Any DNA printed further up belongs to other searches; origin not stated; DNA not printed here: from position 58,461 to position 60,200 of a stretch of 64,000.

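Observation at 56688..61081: GT2 / radical-SAM-SPASM / HpnJ-like B12-radical-SAM / GT2 cluster: candidate glycolipid headgroup-modification pathway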

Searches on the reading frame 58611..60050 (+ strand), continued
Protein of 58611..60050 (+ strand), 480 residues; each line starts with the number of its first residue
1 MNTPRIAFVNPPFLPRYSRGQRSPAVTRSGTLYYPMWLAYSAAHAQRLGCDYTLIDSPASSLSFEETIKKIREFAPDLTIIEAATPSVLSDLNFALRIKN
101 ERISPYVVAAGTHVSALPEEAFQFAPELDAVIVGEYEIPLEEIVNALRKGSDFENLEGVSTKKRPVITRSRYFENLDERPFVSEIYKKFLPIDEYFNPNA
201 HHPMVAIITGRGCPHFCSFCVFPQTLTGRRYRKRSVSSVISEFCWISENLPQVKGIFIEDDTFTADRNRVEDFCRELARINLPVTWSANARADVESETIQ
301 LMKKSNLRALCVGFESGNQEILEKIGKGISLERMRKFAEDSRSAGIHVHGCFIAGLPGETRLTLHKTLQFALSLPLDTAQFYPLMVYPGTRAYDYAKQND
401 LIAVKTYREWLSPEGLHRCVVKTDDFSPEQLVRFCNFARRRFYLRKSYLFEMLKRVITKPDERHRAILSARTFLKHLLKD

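Call 12: find_encoding_contigs(protein=P0112, flank=10000, max_places=1)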
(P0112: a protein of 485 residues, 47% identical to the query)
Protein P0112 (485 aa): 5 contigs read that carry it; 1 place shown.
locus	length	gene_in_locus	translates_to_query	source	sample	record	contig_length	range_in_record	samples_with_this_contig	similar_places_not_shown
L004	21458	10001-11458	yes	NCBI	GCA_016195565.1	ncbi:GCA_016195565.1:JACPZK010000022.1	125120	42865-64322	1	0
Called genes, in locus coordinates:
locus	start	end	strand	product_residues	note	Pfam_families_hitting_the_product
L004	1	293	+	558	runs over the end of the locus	PF01663:Phosphodiest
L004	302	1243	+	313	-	PF03279:Lip_A_acyltrans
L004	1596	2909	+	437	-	-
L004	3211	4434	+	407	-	PF04932:Wzy_C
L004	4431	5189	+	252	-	PF13489:Methyltransf_23, PF13847:Methyltransf_31, PF08241:Methyltransf_11, PF08242:Methyltransf_12 (weak), PF13649:Methyltransf_25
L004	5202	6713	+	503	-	PF02310:B12-binding, PF19864:Radical_SAM_N2 (weak), PF04055:Radical_SAM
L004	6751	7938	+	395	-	PF01075:Glyco_transf_9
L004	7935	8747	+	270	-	-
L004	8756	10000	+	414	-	PF04015:DUF362, PF12838:Fer4_7 (faint), PF13484:Fer4_16 (faint), PF12837:Fer4_6 (faint)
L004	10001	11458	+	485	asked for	PF02310:B12-binding, PF04055:Radical_SAM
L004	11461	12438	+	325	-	PF00535:Glycos_transf_2, PF10111:Glyco_tranf_2_2, PF13641:Glyco_tranf_2_3, PF13506:Glyco_transf_21, PF13632:Glyco_trans_2_3 (weak)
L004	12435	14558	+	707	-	PF04879:Molybdop_Fe4S4, PF00384:Molybdopterin, PF01568:Molydop_binding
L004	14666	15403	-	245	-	PF00899:ThiF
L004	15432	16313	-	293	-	PF04055:Radical_SAM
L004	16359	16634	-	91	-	PF13187:Fer4_9 (faint), PF17179:Fer4_22 (faint), PF12797:Fer4_2 (weak), PF13237:Fer4_10, PF00037:Fer4 (weak), PF12837:Fer4_6 (weak), PF14697:Fer4_21 (weak), PF12838:Fer4_7, +1 more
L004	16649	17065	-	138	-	PF00543:P-II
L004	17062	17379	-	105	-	PF00543:P-II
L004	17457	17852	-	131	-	PF02579:Nitro_FeMo-Co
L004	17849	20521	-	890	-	PF00148:Oxidored_nitro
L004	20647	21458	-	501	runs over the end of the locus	PF11844:DUF3364, PF00148:Oxidored_nitro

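Call 13: find_encoding_contigs(protein=P0007, flank=10000, max_places=1)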
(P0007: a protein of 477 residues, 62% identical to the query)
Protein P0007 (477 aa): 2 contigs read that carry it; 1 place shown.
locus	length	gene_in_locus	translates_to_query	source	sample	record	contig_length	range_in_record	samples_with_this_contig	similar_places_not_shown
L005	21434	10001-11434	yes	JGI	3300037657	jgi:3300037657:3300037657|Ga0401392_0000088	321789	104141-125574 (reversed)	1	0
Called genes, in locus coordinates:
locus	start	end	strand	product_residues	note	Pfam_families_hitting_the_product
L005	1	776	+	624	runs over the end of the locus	PF00515:TPR_1 (faint), PF07719:TPR_2 (faint), PF11846:Wzy_C_2 (faint), PF13414:TPR_11 (weak), PF14559:TPR_19 (weak), PF13424:TPR_12 (weak), PF13432:TPR_16 (weak), PF14559:TPR_19, +21 more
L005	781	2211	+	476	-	PF02985:HEAT (faint), PF13646:HEAT_2 (weak)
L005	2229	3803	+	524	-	-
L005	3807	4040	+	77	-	-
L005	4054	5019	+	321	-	PF01370:Epimerase, PF16363:GDP_Man_Dehyd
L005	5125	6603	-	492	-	PF02310:B12-binding (weak), PF04055:Radical_SAM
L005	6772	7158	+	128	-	-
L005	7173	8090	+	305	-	PF13641:Glyco_tranf_2_3 (weak), PF00535:Glycos_transf_2, PF13632:Glyco_trans_2_3 (weak)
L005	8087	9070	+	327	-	PF04055:Radical_SAM, PF13186:SPASM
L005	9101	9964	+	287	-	-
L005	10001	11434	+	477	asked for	PF02310:B12-binding, PF04055:Radical_SAM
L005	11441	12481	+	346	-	PF00535:Glycos_transf_2, PF10111:Glyco_tranf_2_2, PF13641:Glyco_tranf_2_3, PF13506:Glyco_transf_21, PF13632:Glyco_trans_2_3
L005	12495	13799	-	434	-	PF13660:DUF4147, PF05161:MOFRL (weak)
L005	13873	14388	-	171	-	-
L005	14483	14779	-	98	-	-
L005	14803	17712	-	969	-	PF00027:cNMP_binding, PF07719:TPR_2 (faint), PF13432:TPR_16 (faint), PF01656:CbiA (weak), PF13614:AAA_31, PF13181:TPR_8 (faint), PF00515:TPR_1 (weak), PF14559:TPR_19 (weak), +8 more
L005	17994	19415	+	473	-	PF05761:5_nucleotid, PF00702:Hydrolase (faint)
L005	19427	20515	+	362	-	-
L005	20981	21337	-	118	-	-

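Call 14: search_protein_families(library=ncbifam, proteins=[P0020, P0002, P0007, P0024, P0099, P0091, P0106, P0112, P0079, P0082], max_evalue=1e-40)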
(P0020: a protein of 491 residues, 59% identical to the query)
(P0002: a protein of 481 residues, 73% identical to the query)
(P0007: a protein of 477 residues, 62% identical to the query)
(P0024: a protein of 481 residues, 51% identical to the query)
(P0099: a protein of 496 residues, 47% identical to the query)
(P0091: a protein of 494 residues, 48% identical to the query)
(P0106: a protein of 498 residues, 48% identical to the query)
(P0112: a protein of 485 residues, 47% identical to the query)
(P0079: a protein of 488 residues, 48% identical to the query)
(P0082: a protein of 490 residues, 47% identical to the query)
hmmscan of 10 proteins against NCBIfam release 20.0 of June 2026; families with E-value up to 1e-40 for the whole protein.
P0020 (491 aa): 1 family
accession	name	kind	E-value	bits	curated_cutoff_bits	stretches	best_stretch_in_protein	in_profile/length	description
TIGR03471.1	HpnJ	equivalog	1.3e-112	377.1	577.6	1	17-487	5-467/472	hopanoid biosynthesis associated radical SAM protein HpnJ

P0002 (481 aa): 1 family
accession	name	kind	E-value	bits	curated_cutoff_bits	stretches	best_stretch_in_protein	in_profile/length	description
TIGR03471.1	HpnJ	equivalog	3.5e-101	339.4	577.6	1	8-478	5-468/472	hopanoid biosynthesis associated radical SAM protein HpnJ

P0007 (477 aa): 1 family
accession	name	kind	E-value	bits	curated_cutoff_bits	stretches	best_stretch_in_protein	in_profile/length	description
TIGR03471.1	HpnJ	equivalog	8.7e-105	351.3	577.6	1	6-474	6-467/472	hopanoid biosynthesis associated radical SAM protein HpnJ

P0024 (481 aa): 1 family
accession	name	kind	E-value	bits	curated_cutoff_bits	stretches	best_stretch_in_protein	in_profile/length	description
TIGR03471.1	HpnJ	equivalog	5.5e-103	345.4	577.6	1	1-475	1-467/472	hopanoid biosynthesis associated radical SAM protein HpnJ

P0099 (496 aa): 3 families
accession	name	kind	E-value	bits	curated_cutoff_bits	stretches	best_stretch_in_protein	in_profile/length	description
TIGR03471.1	HpnJ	equivalog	9.2e-121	404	577.6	1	1-481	1-467/472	hopanoid biosynthesis associated radical SAM protein HpnJ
TIGR02026.1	BchE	equivalog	4.4e-53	180.8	481.35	1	30-460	20-441/497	magnesium-protoporphyrin IX monomethyl ester anaerobic oxidative cyclase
TIGR04479.1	bcpD_PhpK_rSAM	subfamily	5.2e-43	147.2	600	1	138-385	181-416/504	PhpK family radical SAM P-methyltransferase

P0091 (494 aa): 4 families
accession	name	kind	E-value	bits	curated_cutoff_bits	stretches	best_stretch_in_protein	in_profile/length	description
TIGR03471.1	HpnJ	equivalog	3.1e-137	458.3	577.6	1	1-477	1-467/472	hopanoid biosynthesis associated radical SAM protein HpnJ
TIGR02026.1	BchE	equivalog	1.4e-52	179.2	481.35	1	30-454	20-439/497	magnesium-protoporphyrin IX monomethyl ester anaerobic oxidative cyclase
NF050148.1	rSAM_ApyD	equivalog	7.5e-42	143.6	750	1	83-394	85-391/645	RiPP biosynthesis radical SAM protein ApyD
TIGR04479.1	bcpD_PhpK_rSAM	subfamily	1.5e-41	142.4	600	1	34-379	74-414/504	PhpK family radical SAM P-methyltransferase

P0106 (498 aa): 4 families
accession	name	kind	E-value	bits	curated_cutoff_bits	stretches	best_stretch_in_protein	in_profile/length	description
TIGR03471.1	HpnJ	equivalog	8.8e-118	394.2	577.6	1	4-480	2-467/472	hopanoid biosynthesis associated radical SAM protein HpnJ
TIGR02026.1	BchE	equivalog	3.2e-54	184.6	481.35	1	32-454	20-436/497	magnesium-protoporphyrin IX monomethyl ester anaerobic oxidative cyclase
TIGR04072.2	rSAM_ladder_B12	equivalog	6.8e-45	153.5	360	1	32-409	16-382/443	lipid biosynthesis B12-binding/radical SAM protein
TIGR04479.1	bcpD_PhpK_rSAM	subfamily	4.1e-42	144.2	600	1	46-381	84-413/504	PhpK family radical SAM P-methyltransferase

P0112 (485 aa): 3 families
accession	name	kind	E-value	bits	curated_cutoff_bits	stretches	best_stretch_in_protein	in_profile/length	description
TIGR03471.1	HpnJ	equivalog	3e-133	445.2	577.6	1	1-477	1-467/472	hopanoid biosynthesis associated radical SAM protein HpnJ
TIGR02026.1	BchE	equivalog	4.3e-62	210.6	481.35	1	29-469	19-454/497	magnesium-protoporphyrin IX monomethyl ester anaerobic oxidative cyclase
TIGR04479.1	bcpD_PhpK_rSAM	subfamily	1.2e-47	162.5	600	1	34-380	74-415/504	PhpK family radical SAM P-methyltransferase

P0079 (488 aa): 3 families
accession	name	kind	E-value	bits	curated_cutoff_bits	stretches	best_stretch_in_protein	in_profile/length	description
TIGR03471.1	HpnJ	equivalog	4.2e-127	424.9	577.6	1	1-478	1-468/472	hopanoid biosynthesis associated radical SAM protein HpnJ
TIGR02026.1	BchE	equivalog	1.1e-51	176.3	481.35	1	29-456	19-441/497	magnesium-protoporphyrin IX monomethyl ester anaerobic oxidative cyclase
TIGR04479.1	bcpD_PhpK_rSAM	subfamily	3.5e-43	147.7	600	1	37-380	77-415/504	PhpK family radical SAM P-methyltransferase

P0082 (490 aa): 3 families
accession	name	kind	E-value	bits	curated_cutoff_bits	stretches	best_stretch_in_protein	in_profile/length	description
TIGR03471.1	HpnJ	equivalog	1.6e-130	436.2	577.6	1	5-481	2-468/472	hopanoid biosynthesis associated radical SAM protein HpnJ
TIGR02026.1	BchE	equivalog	7.5e-54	183.4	481.35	1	33-478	20-457/497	magnesium-protoporphyrin IX monomethyl ester anaerobic oxidative cyclase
TIGR04479.1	bcpD_PhpK_rSAM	subfamily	2e-44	151.8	600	1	137-383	181-415/504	PhpK family radical SAM P-methyltransferase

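Call 19: find_encoding_contigs(protein=P0001, flank=10000, max_places=2)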
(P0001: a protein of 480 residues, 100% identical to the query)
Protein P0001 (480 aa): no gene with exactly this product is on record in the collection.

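Call 22: find_related_loci(query=A1, collection=genome_contigs, flank=10000)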
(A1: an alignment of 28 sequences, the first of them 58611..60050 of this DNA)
Query A1 (480 aa) in genome_contigs; peptide patterns used: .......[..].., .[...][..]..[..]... (x = any residue, [..] = any of these).
579 stretches matched a pattern; 571 encode a relative of the query (tblastn E <= 1e-3); the best 80 are kept; 80 distinct loci.
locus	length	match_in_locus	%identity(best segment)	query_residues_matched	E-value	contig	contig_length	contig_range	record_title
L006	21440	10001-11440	73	1-480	0e+0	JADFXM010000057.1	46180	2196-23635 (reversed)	MAG: Candidatus Riflebacteria bacterium isolate nDJH14bin3 nDJH14_bin3_NODE_57_length_46180_cov_73.394741, whole genome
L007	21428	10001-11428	61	5-480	0e+0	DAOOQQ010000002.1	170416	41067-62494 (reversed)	MAG TPA_asm: Candidatus Ozemobacteraceae bacterium isolate AMR_MDS_2567 NODE_48_length_170416_cov_7.110642, whole genome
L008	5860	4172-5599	61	5-480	0e+0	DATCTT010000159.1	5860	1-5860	MAG TPA_asm: Candidatus Ozemobacteraceae bacterium isolate SMAG_U7338 k141_121847, whole genome shotgun sequence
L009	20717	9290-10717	62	5-480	0e+0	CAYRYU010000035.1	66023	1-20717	MAG TPA_asm: uncultured bacterium isolate binchicken_co66_92 genome assembly, contig: NODE_818_length_66023_cov_18.37980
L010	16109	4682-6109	63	5-480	0e+0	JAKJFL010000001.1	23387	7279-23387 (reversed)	MAG: Candidatus Riflebacteria bacterium isolate UR.bin127 UR_contig_5171, whole genome shotgun sequence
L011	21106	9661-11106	62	5-480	0e+0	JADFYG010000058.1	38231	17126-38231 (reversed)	MAG: Candidatus Riflebacteria bacterium isolate nDJH6bin19 nDJH6_bin19_NODE_58_length_38231_cov_4.702446, whole genome s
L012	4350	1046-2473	61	5-480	0e+0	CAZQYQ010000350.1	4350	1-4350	MAG TPA_asm: uncultured bacterium isolate SRP089250_co1_29 genome assembly, contig: NODE_40903_length_4350_cov_3.939232,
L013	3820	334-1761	61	5-480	0e+0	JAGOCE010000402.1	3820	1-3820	Candidatus Ozemobacteraceae bacterium isolate Go_SlDig_bin_287 Go_SlDig_87509_length_3820_cov_5.567019, whole genome sho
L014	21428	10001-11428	61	5-480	0e+0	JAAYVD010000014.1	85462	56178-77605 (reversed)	MAG: Candidatus Riflebacteria bacterium isolate AS27yjCOA_28 19066_AS27, whole genome shotgun sequence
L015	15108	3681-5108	62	5-480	0e+0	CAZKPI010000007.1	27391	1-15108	MAG TPA_asm: uncultured bacterium isolate binchicken_co135_42 genome assembly, contig: NODE_3165_length_27391_cov_2.9586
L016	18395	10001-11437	61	3-480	0e+0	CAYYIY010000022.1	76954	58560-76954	MAG TPA_asm: uncultured bacterium isolate binchicken_co135_188 genome assembly, contig: NODE_749_length_76954_cov_3.4869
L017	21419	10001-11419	61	5-476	0e+0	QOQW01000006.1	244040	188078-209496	MAG: Candidatus Ozemobacter sibiricus isolate BY5 NODE_50, whole genome shotgun sequence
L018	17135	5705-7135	59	5-480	0e+0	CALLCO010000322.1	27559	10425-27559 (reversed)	MAG: Candidatus Ozemobacteraceae bacterium isolate N1_Bin_METABAT__69_1 genome assembly, contig: c_000000009610, whole g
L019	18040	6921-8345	54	5-480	7e-164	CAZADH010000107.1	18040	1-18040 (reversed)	MAG TPA_asm: uncultured bacterium isolate binchicken_co66_272 genome assembly, contig: NODE_4916_length_18040_cov_4.9691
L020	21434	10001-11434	49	5-479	2e-162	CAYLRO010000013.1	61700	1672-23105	MAG TPA_asm: uncultured bacterium isolate binchicken_co42_38 genome assembly, contig: NODE_316_length_61700_cov_11.49613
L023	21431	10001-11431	48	5-478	7e-162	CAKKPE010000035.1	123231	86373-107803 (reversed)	bacterium isolate Hainich-H32-bin143-1 genome assembly, contig: H32-bin143_1_Hain_PNK108_H32_02um_21_length_123231_cov_7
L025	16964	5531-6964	49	5-479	4e-161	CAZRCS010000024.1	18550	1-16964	MAG TPA_asm: uncultured bacterium isolate binchicken_co42_297 genome assembly, contig: NODE_3974_length_18550_cov_12.789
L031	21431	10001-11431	48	5-478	1e-158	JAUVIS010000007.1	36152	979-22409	MAG: Candidatus Fermentibacteraceae bacterium isolate CSMAG_434 CSMAG_434_k127_3489571_length_36152_cov_29.2346, whole g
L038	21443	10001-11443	47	5-478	1e-156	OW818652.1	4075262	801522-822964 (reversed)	Candidatus Electrothrix laxa isolate HOU-scMAG genome assembly, chromosome: 1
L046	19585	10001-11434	47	5-479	4e-155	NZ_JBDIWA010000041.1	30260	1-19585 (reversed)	MAG: Candidatus Kuenenia sp. isolate Bin_40 NODE_611_length_30260_cov_17.304085, whole genome shotgun sequence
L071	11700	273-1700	48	5-479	4e-153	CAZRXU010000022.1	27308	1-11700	MAG TPA_asm: uncultured bacterium isolate binchicken_co67_272 genome assembly, contig: NODE_1689_length_27308_cov_9.3400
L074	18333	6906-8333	48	5-479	5e-153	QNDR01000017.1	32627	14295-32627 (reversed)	MAG: Candidatus Fermentibacteria bacterium isolate B71_G9 B71_Guay9_scaffold_00386, whole genome shotgun sequence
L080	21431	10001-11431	47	5-478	3e-152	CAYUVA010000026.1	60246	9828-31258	MAG TPA_asm: uncultured bacterium isolate SRP338002_co1_41 genome assembly, contig: NODE_466_length_60246_cov_10.052267,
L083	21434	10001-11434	46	5-480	2e-152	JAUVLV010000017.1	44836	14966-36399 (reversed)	MAG: Candidatus Aegiribacteria sp. isolate CSMAG_515 CSMAG_515_k141_678203_length_44836_cov_24.9882, whole genome shotgu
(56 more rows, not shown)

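Call 27: search_protein_families(library=pfam, proteins=[L046:8898-9974:+, L025:3250-4587:+, L023:8739-9995:+, L080:8508-9944:+, L038:6438-7379:+, L074:3909-4637:+, L083:13862-14587:+, L071:4790-5962:+, L074:12544-12939:+, L071:7373-8437:+], max_evalue=0.001)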
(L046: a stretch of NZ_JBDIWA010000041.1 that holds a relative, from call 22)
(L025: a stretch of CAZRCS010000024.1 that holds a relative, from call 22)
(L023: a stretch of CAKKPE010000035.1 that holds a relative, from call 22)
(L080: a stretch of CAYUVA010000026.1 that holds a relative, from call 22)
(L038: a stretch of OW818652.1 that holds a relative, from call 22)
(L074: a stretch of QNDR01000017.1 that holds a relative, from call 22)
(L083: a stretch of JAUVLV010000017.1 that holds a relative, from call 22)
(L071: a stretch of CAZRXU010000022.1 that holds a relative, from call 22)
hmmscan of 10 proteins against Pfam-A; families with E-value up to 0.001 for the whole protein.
L046:8898-9974:+ (359 aa): 1 family
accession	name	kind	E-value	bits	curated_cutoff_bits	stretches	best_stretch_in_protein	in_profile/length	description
PF01075.23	Glyco_transf_9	-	1.5e-20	74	22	1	76-309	5-237/247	Glycosyltransferase family 9 (heptosyltransferase)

L025:3250-4587:+ (446 aa): 1 family
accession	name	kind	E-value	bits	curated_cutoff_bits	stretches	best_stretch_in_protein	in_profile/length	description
PF13231.12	PMT_2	-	1.9e-06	28.6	26.1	1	92-246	4-157/160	Dolichyl-phosphate-mannose-protein mannosyltransferase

L023:8739-9995:+ (419 aa): 5 families
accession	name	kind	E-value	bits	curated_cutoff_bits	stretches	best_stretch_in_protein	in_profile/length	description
PF04015.17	DUF362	-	2e-45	155.8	24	1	45-241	1-200/200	Domain of unknown function (DUF362)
PF12838.12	Fer4_7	-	5.9e-05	23.9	27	0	380-400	2-22/52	4Fe-4S dicluster domain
PF13484.11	Fer4_16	-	0.00022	22.4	30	0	380-400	2-21/66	4Fe-4S double cluster binding domain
PF14697.11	Fer4_21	-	0.00022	21.7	35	0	377-396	5-27/59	4Fe-4S dicluster domain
PF12837.12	Fer4_6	-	0.00067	19.9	25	0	378-392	7-21/24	4Fe-4S binding domain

L080:8508-9944:+ (479 aa): 1 family
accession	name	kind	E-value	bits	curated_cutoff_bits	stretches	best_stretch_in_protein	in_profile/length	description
PF02397.22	Bac_transf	-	6.2e-64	215.3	27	1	286-473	1-178/179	Bacterial sugar transferase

L038:6438-7379:+ (314 aa): 1 family
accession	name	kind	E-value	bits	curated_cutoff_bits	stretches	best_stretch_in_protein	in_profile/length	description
PF03279.18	Lip_A_acyltrans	-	1e-20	74.6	22.3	1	22-299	24-293/295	Bacterial lipid A biosynthesis acyltransferase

L074:3909-4637:+ (243 aa): 1 family
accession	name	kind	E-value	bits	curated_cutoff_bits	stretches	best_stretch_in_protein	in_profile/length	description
PF04794.17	YdjC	-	6.9e-37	128.2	29.7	1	4-239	2-264/266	YdjC-like protein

L083:13862-14587:+ (242 aa): 0 families

L071:4790-5962:+ (391 aa): 0 families

L074:12544-12939:+ (132 aa): 1 family
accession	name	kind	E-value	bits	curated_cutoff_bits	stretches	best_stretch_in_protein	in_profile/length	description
PF02922.24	CBM_48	-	0.00052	20.7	22.4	0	46-107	19-71/83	Carbohydrate-binding module 48 (Isoamylase N-terminal domain)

L071:7373-8437:+ (355 aa): 1 family
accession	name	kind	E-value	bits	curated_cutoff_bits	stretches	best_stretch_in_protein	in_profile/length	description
PF00953.26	Glycos_transf_4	-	1.5e-34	119.8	27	1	85-239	2-159/160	Glycosyl transferase family 4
